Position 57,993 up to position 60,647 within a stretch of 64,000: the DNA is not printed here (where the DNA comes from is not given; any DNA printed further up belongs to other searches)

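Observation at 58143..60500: Stand-alone, effector-less NB-ARC/TPR STAND NTPase in a REP-rich accessory patch (candidate NLR-like conflict or signalling protein)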

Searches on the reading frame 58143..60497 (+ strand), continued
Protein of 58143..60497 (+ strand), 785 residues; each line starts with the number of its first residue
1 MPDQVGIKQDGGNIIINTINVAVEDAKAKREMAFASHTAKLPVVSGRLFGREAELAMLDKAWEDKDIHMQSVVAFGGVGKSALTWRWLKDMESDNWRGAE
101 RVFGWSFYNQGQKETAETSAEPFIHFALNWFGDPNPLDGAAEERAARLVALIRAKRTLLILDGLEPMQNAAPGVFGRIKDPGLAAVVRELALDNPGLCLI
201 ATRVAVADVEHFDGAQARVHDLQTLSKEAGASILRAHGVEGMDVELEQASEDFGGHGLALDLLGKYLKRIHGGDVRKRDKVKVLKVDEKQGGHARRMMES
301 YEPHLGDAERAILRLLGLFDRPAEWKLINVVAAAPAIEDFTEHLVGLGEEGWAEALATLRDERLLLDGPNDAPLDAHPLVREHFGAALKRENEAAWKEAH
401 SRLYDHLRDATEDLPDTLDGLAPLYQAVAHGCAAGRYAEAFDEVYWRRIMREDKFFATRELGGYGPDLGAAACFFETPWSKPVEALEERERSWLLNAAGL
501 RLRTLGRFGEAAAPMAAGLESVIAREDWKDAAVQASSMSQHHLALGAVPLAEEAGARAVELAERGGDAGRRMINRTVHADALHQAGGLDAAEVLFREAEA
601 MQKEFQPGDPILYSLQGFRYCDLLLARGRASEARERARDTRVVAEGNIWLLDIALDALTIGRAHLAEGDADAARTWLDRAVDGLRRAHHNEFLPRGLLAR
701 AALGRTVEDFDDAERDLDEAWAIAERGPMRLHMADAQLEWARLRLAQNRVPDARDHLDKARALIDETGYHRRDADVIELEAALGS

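Call 17: find_encoding_contigs(protein=P0008, flank=8000, max_places=3)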
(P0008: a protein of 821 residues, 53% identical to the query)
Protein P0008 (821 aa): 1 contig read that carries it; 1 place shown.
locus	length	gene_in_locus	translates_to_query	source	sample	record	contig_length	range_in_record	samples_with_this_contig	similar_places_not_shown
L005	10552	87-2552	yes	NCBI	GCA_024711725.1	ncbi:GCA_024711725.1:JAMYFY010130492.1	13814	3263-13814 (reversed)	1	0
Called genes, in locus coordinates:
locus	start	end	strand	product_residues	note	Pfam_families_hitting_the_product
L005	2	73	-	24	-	?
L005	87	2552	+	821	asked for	PF13191:AAA_16 (weak), PF05729:NACHT (faint), PF17874:TPR_MalT (weak)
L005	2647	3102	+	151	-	PF22381:Staph_reg_Sar_Rot, PF12802:MarR_2, PF13463:HTH_27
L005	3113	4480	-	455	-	PF11805:DUF3326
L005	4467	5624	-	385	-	PF00278:Orn_DAP_Arg_deC (weak), PF02784:Orn_Arg_deC_N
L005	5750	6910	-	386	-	PF03738:GSP_synth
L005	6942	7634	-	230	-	PF04012:PspA_IM30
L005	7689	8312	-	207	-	PF09938:DUF2170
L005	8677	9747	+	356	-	PF07885:Ion_trans_2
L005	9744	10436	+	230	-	PF10679:DUF2491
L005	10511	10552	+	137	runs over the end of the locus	PF03994:DUF350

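Call 18: find_encoding_contigs(protein=P0056, flank=8000, max_places=3)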
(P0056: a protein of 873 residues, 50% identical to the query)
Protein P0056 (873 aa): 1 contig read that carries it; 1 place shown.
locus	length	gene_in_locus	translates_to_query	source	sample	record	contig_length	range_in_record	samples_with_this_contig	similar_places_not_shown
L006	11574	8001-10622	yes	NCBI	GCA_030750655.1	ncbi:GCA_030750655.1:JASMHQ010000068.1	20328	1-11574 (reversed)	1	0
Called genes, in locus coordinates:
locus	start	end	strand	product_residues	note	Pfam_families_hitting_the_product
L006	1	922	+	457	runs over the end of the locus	PF00072:Response_reg (faint), PF00158:Sigma54_activat, PF14532:Sigma54_activ_2, PF07724:AAA_2 (weak), PF07728:AAA_5, PF25601:AAA_lid_14, PF02954:HTH_8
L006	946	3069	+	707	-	PF00771:FHIPEP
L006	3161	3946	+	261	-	PF10609:ParA, PF01656:CbiA, PF06564:CBP_BcsQ (weak), PF13614:AAA_31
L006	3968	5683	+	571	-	-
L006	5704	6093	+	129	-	-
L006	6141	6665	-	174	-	PF01381:HTH_3, PF12844:HTH_19 (weak), PF13560:HTH_31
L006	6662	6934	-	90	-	PF05016:ParE_toxin (weak)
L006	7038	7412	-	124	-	PF01934:HepT-like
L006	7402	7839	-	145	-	PF01909:NTP_transf_2, PF18765:Polbeta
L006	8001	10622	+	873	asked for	PF05729:NACHT (weak)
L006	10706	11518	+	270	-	PF25164:CoiA_N, PF06054:CoiA_nuc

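Call 25: search_solved_structures(query=A1, max_evalue=1, show_alignments=0)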
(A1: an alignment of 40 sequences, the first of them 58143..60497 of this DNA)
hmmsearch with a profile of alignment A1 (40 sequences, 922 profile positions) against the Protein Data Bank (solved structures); distinct sequences matched with E-value up to 1: 31.
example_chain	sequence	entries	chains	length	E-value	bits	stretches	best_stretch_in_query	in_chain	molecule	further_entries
6een_C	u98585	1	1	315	2.1e-12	49.2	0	697-724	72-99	Designer Pentatricopeptide Protein dPPR10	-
6een_A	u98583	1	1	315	2.4e-11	45.6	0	697-724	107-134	Designer Pentatricopeptide Protein dPPR10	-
5a7d_B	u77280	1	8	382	5e-06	28.1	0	632-739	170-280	PINS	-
6een_D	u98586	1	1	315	2.8e-05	25.6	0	700-724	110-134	Designer Pentatricopeptide Protein dPPR10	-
6een_B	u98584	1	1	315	7e-05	24.3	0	700-724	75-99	Designer Pentatricopeptide Protein dPPR10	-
4a1s_A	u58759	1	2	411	7.8e-05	24.1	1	632-744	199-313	PARTNER OF INSCUTEABLE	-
5i9h_A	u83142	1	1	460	8.1e-05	24.1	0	696-722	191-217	pentatricopeptide repeat protein dPPR-U8G2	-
8k60_I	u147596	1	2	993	0.00011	23.6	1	616-765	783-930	Regulatory protein AfsR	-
4ozs_A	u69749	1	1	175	0.00034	22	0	700-724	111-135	Alpha solenoid protein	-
4wn4_A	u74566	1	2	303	0.00037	21.9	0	697-723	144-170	Pentatricopeptide repeat protein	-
8jke_I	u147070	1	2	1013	0.0004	21.8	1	616-767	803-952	Regulatory protein AfsR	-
4pjq_A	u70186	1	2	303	0.0014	20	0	698-723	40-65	Pentatricopeptide repeat protein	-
6hc2_A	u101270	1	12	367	0.0029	18.9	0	639-738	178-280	G-protein-signaling modulator 2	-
3sf4_A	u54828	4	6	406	0.0037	18.6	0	638-738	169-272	G-protein-signaling modulator 2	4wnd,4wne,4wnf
4wng_A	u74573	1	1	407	0.0038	18.5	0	638-738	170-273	G-protein-signaling modulator 2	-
6mfv_A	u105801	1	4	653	0.087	14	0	297-384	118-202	tetratricopeptide repeat sensor PH0952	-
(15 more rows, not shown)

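Call 27: search_protein_families(library=pfam, alignment_id=A1, max_evalue=0.01)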
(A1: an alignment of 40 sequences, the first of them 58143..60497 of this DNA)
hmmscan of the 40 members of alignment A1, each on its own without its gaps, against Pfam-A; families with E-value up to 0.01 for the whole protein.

A. member 1, window:58143-60497:+ (785 aa): 4 families
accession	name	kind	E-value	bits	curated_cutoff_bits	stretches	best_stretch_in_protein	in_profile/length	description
PF17874.7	TPR_MalT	-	1.1e-10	41.8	45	2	698-776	126-203/336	MalT-like TPR region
PF13424.12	TPR_12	-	5.2e-05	23.8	30.1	0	657-725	5-76/77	Tetratricopeptide repeat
PF13191.12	AAA_16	-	0.00014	22.8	32.6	1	47-167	1-144/167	AAA ATPase domain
PF14559.12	TPR_19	-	0.0077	17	25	0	708-762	5-53/68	Tetratricopeptide repeat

B. families by the number of members that match (of 40 scanned): 38 families (the first 25 are shown)
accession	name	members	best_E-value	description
PF13424.12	TPR_12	40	7.4e-17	Tetratricopeptide repeat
PF13191.12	AAA_16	40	8.1e-08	AAA ATPase domain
PF05729.18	NACHT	38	9.7e-09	NACHT domain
PF17874.7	TPR_MalT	35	1.3e-13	MalT-like TPR region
PF07719.23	TPR_2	32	5.8e-09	Tetratricopeptide repeat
PF13181.12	TPR_8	21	2.5e-08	Tetratricopeptide repeat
PF14559.12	TPR_19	16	7.8e-05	Tetratricopeptide repeat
PF13676.11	TIR_2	14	7.5e-31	TIR domain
PF13374.12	TPR_10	14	8.8e-08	Tetratricopeptide repeat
PF13428.12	TPR_14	14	8e-07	Tetratricopeptide repeat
PF00931.28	NB-ARC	12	1.4e-07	NB-ARC domain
PF10602.15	RPN7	10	2.3e-07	26S proteasome subunit RPN7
PF01582.25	TIR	8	2.6e-07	TIR domain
PF12968.13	DUF3856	7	0.00075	Domain of Unknown Function (DUF3856)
PF00515.34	TPR_1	6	1.2e-05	Tetratricopeptide repeat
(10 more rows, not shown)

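Call 28: search_protein_families(library=padloc, alignment_id=A1, max_evalue=0.01)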
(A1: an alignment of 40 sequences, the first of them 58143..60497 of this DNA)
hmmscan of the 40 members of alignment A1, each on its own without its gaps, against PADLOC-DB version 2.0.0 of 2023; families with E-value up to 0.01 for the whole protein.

A. member 1, window:58143-60497:+ (785 aa): 0 families

B. families by the number of members that match (of 40 scanned): 27 families (the first 25 are shown)
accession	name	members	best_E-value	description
PDLC00420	ThsB1|ThsB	10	2.5e-33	TIR-like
PDLC02012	SAVED5--SAVED_TIR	10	5.8e-14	-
PDLC05062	PDC-S66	10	3.2e-07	-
PDLC01169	TPR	10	1.4e-05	TPR repeats containing protein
PDLC03957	bSEFIR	8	2.5e-61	-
PDLC00727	Effector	7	1e-06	TIR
PDLC00728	Effector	6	8e-06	TIR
PDLC04726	PDC-M60C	2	3.8e-39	-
PDLC00759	Effector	2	1.1e-26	PN-superfamily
PDLC02402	Aga_SIR2-PNTD1-PNTD2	2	1e-14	Class I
PDLC02394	pAgo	2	1.9e-10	-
PDLC02418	Aga_SIR2-Kinase-PNTD1-PNTD2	2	4e-10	Class I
PDLC02421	Aga_TIR-PNTD1-PNTD2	2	3.1e-06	Class I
PDLC02403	Aga_TIR-PNTD1-PNTD2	2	1.5e-05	Class I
PDLC02013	SAVED5--SAVED_TIR_JAB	2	0.00019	-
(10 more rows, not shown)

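Call 40: find_related_loci(query=A1, collection=genome_contigs, flank=6000)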
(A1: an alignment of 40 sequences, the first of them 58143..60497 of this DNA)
Query A1 (785 aa) in genome_contigs; peptide patterns used: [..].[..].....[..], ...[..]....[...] (x = any residue, [..] = any of these).
600 stretches matched a pattern (row limit reached: there are more); 556 encode a relative of the query (tblastn E <= 1e-3); the best 80 are kept; 79 distinct loci.
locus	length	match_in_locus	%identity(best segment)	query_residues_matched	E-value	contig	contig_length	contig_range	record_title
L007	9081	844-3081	53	38-785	0e+0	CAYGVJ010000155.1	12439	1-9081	MAG TPA_asm: uncultured Solibacteraceae bacterium isolate ERP119294_co1_477 genome assembly, contig: NODE_6814_length_12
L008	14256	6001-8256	50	40-783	0e+0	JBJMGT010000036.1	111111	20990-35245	MAG: Pyrinomonadaceae bacterium isolate H3_16_all_fractions_metab_47_61_0 k255_6735039, whole genome shotgun sequence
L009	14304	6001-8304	49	36-783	0e+0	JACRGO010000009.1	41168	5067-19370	MAG: Nitrospinota bacterium isolate NC_groundwater_1753_Pr3_B-0.1um_50_18 SR-2_scaffold_141_72087, whole genome shotgun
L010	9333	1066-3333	49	29-782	0e+0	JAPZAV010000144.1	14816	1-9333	MAG: Candidatus Methanoperedens sp. isolate RifSed_csp2_16ft_3_45_12 RifSed_csp2_16ft_3_scaffold_6389, whole genome shot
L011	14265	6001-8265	49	39-783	0e+0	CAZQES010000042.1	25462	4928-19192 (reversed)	MAG TPA_asm: uncultured Anaerolinea sp. isolate SRP287051_co2_9 genome assembly, contig: NODE_3941_length_25462_cov_7.28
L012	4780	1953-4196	51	39-783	0e+0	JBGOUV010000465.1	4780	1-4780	MAG: Terriglobia bacterium isolate OBJ_0618_7090110_130 k141_11616528_length_4780_cov_15.0000, whole genome shotgun sequ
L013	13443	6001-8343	48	13-783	0e+0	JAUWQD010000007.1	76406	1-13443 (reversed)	MAG: Methanosarcinaceae archaeon isolate CSMAG_2493 CSMAG_2493_k141_887648_length_76406_cov_25.0000, whole genome shotgu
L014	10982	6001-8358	51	40-785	0e+0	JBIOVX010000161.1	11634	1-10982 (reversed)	MAG: Thermoanaerobaculia bacterium isolate MAG097 k127_3244498, whole genome shotgun sequence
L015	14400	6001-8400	47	39-783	0e+0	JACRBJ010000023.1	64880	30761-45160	MAG: Chloroflexi bacterium isolate NC_groundwater_1617_Pr3_B-0.1um_54_22 SR-2_scaffold_141_1267305, whole genome shotgun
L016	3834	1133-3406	50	39-785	0e+0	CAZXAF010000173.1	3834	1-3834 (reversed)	MAG TPA_asm: uncultured Dehalococcoidia bacterium isolate SRP214966_co4_321 genome assembly, contig: NODE_40802_length_3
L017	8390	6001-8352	50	40-785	0e+0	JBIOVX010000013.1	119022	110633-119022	MAG: Thermoanaerobaculia bacterium isolate MAG097 k127_1188504, whole genome shotgun sequence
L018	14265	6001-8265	49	39-784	0e+0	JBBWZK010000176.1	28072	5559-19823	MAG: Blastocatellia bacterium isolate Holy_42 scaffold_1535616, whole genome shotgun sequence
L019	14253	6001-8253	47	39-780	0e+0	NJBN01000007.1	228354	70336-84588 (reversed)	MAG: candidate division LCP-89 bacterium B3_LCP 22, whole genome shotgun sequence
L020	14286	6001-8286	48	39-783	0e+0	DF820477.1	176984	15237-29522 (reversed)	Bacterium UASB270 DNA, scaffold: UASB270_scaffold_15, whole genome shotgun sequence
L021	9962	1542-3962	49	3-784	0e+0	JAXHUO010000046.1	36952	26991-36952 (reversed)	MAG: Chloroflexota bacterium isolate MAG53_tar_biofilm MAG53_46, whole genome shotgun sequence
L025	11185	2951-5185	49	38-780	0e+0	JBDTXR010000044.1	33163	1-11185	MAG: Byssovorax sp. isolate cluster4_bin.120 NODE_1661_length_33163_cov_13.688897, whole genome shotgun sequence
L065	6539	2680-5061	50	39-783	0e+0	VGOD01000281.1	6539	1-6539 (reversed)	MAG: Chloroflexi bacterium isolate K_DeepCast_250m_m2_061 K_DeepCast_250m_m2_061_Ga0194125_10026420, whole genome shotgu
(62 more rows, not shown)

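Call 47: search_protein_families(library=pfam, proteins=[L025:1956-2879:+, L025:5201-5515:+, L025:5437-5800:+], max_evalue=0.001)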
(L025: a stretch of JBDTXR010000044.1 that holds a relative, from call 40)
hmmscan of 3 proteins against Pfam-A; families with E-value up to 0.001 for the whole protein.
L025:1956-2879:+ (308 aa): 1 family
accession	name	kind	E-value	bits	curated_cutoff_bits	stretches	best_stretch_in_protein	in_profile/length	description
PF13289.12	SIR2_2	-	8.5e-24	84.7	24.5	1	146-284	2-140/141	SIR2-like domain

L025:5201-5515:+ (105 aa): 0 families

L025:5437-5800:+ (121 aa): 0 families

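Call 69: find_encoding_contigs(protein=P0064, flank=5000, max_places=2)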
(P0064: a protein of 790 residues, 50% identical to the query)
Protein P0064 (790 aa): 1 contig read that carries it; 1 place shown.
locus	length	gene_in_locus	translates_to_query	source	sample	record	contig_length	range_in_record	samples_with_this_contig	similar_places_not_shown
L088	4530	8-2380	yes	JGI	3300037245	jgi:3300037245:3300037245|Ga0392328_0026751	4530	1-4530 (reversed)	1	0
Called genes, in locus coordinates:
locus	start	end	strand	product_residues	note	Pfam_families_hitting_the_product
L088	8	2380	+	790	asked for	PF25873:WHD_MalT (faint), PF07719:TPR_2 (faint), PF13424:TPR_12, PF17874:TPR_MalT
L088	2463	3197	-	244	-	PF06439:3keto-disac_hyd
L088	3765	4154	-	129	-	PF00072:Response_reg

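Call 77: predict_structure(alignment_id=A1)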
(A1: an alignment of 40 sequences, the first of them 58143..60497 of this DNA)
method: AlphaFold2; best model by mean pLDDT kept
length: 785 residues; sequences in the alignment: 40
mean_pLDDT: 88.7   pTM: 0.85
mean pLDDT of the five models: 88.7, 86.6, 85.5, 83.5, 79.0
residues with pLDDT >= 90: 554; 70-90: 177; 50-70: 17; < 50: 37
segments of 3 or more residues with pLDDT < 50: 1-32, 110-114
pLDDT, mean of each block of 10 residues (from residue 1): 31 27 35 71 74 92 95 85 90 92 82 57 89 84 87 96 87 82 90 95 90 88 89 93 96 90 93 92 67 87 93 92 90 94 89 93 86 85 92 97 97 90 93 97 96 85 85 90 94 93 84 93 94 96 95 98 95 98 98 98 93 95 97 97 92 97 97 98 85 95 98 95 87 98 98 98 97 97 86
secondary structure, 60 per line:
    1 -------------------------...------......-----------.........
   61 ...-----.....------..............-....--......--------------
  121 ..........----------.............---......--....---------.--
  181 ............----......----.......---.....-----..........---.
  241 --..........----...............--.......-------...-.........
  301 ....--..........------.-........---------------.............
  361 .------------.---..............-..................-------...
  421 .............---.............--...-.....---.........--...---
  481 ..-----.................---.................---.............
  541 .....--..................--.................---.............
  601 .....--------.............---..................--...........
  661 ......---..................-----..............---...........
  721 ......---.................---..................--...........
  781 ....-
elements in order (helices of 4 or more, strands of 3 or more residues): E35-40 H52-63 E69-73 H80-93 H95-98 E101-106 H121-130 H141-153 E157-162 H181-192 E197-202 H207-212 E217-221 H227-236 H243-252 H257-271 H275-280 H292-304 H307-316 H325-332 H348-361 H378-391 H393-410 H418-433 H437-449 H456-460 H464-472 E475-477 H488-504 H508-524 H528-545 H548-565 H568-584 H588-605 H614-626 H630-647 H650-666 H670-687 H693-706 H710-726 H730-746 H750-767 H770-784
